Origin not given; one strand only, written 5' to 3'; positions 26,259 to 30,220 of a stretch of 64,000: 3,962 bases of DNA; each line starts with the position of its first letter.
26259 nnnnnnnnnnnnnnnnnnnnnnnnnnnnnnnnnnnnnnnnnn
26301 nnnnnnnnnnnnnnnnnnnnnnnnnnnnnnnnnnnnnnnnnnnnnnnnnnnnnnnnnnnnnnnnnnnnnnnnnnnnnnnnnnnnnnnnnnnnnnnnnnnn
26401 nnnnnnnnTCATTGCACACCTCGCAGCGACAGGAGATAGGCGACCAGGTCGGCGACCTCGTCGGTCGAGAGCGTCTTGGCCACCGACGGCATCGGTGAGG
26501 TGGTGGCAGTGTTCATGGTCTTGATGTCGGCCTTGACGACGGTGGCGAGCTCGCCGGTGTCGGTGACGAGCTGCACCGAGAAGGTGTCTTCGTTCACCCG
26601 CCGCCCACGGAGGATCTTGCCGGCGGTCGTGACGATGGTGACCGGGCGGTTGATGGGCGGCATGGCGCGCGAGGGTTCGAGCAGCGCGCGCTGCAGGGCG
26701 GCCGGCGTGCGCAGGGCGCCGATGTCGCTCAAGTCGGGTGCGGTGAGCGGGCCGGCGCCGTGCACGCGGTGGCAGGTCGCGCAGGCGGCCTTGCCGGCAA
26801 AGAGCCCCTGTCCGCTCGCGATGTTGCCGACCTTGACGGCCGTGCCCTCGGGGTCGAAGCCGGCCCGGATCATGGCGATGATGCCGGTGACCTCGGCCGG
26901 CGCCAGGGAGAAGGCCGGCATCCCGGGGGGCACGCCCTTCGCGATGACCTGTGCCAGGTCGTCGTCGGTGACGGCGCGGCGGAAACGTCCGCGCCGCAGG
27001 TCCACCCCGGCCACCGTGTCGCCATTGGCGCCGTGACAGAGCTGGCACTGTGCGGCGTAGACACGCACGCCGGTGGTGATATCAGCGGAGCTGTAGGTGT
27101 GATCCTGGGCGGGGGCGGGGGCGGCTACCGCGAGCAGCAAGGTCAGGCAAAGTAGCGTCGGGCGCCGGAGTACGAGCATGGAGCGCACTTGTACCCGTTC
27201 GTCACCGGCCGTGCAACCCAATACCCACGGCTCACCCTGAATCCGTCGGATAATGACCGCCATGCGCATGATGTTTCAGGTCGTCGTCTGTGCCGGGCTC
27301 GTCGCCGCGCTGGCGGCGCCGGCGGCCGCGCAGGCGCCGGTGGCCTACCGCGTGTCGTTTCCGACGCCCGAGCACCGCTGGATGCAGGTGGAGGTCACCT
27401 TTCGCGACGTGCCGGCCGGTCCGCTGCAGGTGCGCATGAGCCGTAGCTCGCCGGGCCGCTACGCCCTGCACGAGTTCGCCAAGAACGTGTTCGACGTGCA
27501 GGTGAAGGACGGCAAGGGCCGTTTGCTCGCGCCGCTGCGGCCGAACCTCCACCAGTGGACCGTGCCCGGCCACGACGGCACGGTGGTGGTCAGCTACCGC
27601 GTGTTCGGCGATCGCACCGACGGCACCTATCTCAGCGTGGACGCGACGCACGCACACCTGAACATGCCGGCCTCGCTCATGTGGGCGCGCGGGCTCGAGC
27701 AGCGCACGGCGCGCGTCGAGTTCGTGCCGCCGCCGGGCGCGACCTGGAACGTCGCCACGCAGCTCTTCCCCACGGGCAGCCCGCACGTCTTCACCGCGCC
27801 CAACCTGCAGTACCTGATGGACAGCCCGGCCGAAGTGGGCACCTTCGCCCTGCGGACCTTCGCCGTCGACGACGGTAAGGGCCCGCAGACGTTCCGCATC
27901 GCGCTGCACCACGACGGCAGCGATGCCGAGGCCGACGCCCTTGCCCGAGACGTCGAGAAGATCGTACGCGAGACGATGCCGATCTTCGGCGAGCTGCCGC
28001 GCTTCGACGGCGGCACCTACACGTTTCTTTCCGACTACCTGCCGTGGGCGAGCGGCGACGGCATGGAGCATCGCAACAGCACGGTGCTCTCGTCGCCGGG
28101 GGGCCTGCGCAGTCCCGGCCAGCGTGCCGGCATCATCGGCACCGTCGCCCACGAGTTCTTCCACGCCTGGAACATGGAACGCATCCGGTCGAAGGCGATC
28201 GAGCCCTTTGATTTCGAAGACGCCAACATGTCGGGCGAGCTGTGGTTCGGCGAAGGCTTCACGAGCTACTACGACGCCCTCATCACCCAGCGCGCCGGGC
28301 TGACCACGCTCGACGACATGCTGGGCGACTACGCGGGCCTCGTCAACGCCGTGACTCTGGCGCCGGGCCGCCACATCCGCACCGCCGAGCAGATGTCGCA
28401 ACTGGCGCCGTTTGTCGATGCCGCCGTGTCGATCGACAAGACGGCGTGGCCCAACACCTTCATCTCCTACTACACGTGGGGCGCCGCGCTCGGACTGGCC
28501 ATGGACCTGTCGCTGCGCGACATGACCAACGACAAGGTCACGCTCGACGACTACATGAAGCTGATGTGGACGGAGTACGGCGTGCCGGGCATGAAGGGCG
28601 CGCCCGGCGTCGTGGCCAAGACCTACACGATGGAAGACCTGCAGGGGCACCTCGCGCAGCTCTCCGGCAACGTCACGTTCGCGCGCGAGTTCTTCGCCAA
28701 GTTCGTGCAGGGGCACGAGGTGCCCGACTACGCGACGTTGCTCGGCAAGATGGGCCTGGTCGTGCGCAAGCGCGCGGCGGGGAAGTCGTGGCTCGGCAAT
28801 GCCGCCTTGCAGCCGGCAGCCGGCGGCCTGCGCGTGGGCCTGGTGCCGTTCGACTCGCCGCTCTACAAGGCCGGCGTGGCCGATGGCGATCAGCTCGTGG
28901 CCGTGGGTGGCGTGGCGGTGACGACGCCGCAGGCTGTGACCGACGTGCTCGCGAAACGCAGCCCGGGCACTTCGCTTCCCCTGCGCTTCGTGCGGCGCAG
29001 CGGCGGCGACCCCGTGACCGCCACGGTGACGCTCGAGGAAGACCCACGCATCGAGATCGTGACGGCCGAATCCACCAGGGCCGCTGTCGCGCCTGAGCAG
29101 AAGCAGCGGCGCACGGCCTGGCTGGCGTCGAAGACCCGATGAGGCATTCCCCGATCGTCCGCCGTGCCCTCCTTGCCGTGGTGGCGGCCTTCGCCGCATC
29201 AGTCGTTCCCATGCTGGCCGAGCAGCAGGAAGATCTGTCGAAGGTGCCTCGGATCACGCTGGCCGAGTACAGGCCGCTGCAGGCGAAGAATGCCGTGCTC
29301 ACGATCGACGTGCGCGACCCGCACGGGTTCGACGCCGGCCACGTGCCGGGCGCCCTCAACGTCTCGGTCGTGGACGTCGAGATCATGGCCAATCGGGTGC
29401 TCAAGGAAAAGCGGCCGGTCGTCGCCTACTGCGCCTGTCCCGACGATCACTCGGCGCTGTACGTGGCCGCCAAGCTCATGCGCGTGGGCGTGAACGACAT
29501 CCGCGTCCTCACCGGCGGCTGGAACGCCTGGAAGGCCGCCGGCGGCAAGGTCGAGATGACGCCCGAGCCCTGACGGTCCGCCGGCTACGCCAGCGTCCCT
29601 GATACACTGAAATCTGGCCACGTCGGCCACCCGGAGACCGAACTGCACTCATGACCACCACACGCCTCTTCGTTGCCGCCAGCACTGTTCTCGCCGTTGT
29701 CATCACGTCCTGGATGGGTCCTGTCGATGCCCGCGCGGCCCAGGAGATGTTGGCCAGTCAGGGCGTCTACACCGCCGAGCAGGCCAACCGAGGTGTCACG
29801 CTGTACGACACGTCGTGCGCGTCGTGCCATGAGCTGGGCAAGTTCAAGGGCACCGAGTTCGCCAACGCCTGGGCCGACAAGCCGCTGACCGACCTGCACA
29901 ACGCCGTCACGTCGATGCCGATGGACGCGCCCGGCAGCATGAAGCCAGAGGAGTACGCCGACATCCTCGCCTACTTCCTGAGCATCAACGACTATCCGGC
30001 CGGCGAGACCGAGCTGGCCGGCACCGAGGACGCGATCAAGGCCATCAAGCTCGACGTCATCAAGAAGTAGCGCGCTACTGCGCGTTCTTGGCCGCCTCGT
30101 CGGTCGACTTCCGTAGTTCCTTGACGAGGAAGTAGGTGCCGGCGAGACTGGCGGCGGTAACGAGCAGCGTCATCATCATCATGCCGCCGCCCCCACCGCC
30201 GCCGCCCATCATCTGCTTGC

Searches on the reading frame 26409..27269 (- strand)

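Call 28: search_protein_families(library=pfam, proteins=[window:26409-27269:-], max_evalue=0.00001)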
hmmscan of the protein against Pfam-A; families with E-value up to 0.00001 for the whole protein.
window:26409-27269:- (286 aa): 2 families
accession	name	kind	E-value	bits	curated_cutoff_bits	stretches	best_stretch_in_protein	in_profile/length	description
PF13442.11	Cytochrome_CBB3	-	2.4e-21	76.2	27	1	62-131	1-65/68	Cytochrome C oxidase, cbb3-type, subunit III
PF00034.26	Cytochrom_C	-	5.5e-16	60.1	21.3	0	151-202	2-52/90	Cytochrome c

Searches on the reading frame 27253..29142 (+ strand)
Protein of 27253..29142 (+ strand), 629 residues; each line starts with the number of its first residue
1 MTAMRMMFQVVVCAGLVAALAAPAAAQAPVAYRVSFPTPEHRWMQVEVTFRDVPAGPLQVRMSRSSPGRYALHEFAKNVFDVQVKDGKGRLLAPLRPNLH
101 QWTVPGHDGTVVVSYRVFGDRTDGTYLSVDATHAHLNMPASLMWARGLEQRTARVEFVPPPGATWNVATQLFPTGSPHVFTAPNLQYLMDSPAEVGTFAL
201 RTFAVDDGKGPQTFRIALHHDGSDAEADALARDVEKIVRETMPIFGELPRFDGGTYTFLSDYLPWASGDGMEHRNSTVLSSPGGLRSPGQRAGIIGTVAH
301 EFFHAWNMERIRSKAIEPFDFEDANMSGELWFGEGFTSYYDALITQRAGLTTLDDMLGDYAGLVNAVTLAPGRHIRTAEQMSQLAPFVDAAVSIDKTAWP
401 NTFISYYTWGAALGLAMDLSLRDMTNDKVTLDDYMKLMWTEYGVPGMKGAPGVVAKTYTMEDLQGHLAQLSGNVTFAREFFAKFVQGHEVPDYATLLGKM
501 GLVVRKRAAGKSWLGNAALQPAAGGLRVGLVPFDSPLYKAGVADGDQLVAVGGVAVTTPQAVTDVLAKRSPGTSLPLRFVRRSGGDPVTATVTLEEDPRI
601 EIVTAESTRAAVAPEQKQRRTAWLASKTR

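Call 29: search_protein_families(library=pfam, proteins=[window:27253-29142:+], max_evalue=0.00001)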
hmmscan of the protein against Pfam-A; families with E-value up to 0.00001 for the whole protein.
window:27253-29142:+ (629 aa): 3 families
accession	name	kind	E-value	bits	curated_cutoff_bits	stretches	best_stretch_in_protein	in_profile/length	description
PF17899.6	Peptidase_M61_N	-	1.8e-41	142.3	23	1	32-196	2-167/168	Peptidase M61 N-terminal domain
PF05299.18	Peptidase_M61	-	3e-29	102.2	22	1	295-412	3-117/118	M61 glycyl aminopeptidase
PF17820.7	PDZ_6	-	5.3e-07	29.7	27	1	534-581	8-54/54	PDZ domain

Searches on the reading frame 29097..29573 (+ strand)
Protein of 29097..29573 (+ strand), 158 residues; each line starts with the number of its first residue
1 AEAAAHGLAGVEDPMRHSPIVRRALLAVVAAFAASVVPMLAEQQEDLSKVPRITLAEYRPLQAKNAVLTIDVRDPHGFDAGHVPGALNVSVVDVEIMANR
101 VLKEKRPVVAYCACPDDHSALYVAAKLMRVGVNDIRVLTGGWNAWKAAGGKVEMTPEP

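Call 29: search_protein_families(library=pfam, proteins=[window:29097-29573:+], max_evalue=0.00001)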
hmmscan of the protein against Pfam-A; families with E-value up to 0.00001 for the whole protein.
window:29097-29573:+ (158 aa): 1 family
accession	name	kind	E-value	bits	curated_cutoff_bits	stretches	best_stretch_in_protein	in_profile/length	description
PF00581.25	Rhodanese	-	3.9e-16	59.8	22.2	1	58-148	5-102/102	Rhodanese-like domain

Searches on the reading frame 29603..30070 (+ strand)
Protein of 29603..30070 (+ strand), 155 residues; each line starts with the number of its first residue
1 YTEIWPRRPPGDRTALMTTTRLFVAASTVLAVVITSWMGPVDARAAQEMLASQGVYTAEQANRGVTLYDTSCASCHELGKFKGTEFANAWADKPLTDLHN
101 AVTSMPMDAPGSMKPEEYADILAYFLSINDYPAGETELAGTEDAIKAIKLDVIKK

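Call 29: search_protein_families(library=pfam, proteins=[window:29603-30070:+], max_evalue=0.00001)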
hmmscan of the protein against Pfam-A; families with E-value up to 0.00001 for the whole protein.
window:29603-30070:+ (155 aa): 2 families
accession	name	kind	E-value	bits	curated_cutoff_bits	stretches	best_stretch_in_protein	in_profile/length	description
PF13442.11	Cytochrome_CBB3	-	3.5e-08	34.1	27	1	60-124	2-67/68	Cytochrome C oxidase, cbb3-type, subunit III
PF00034.26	Cytochrom_C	-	4.4e-06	28.4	21.3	0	62-93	2-33/90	Cytochrome c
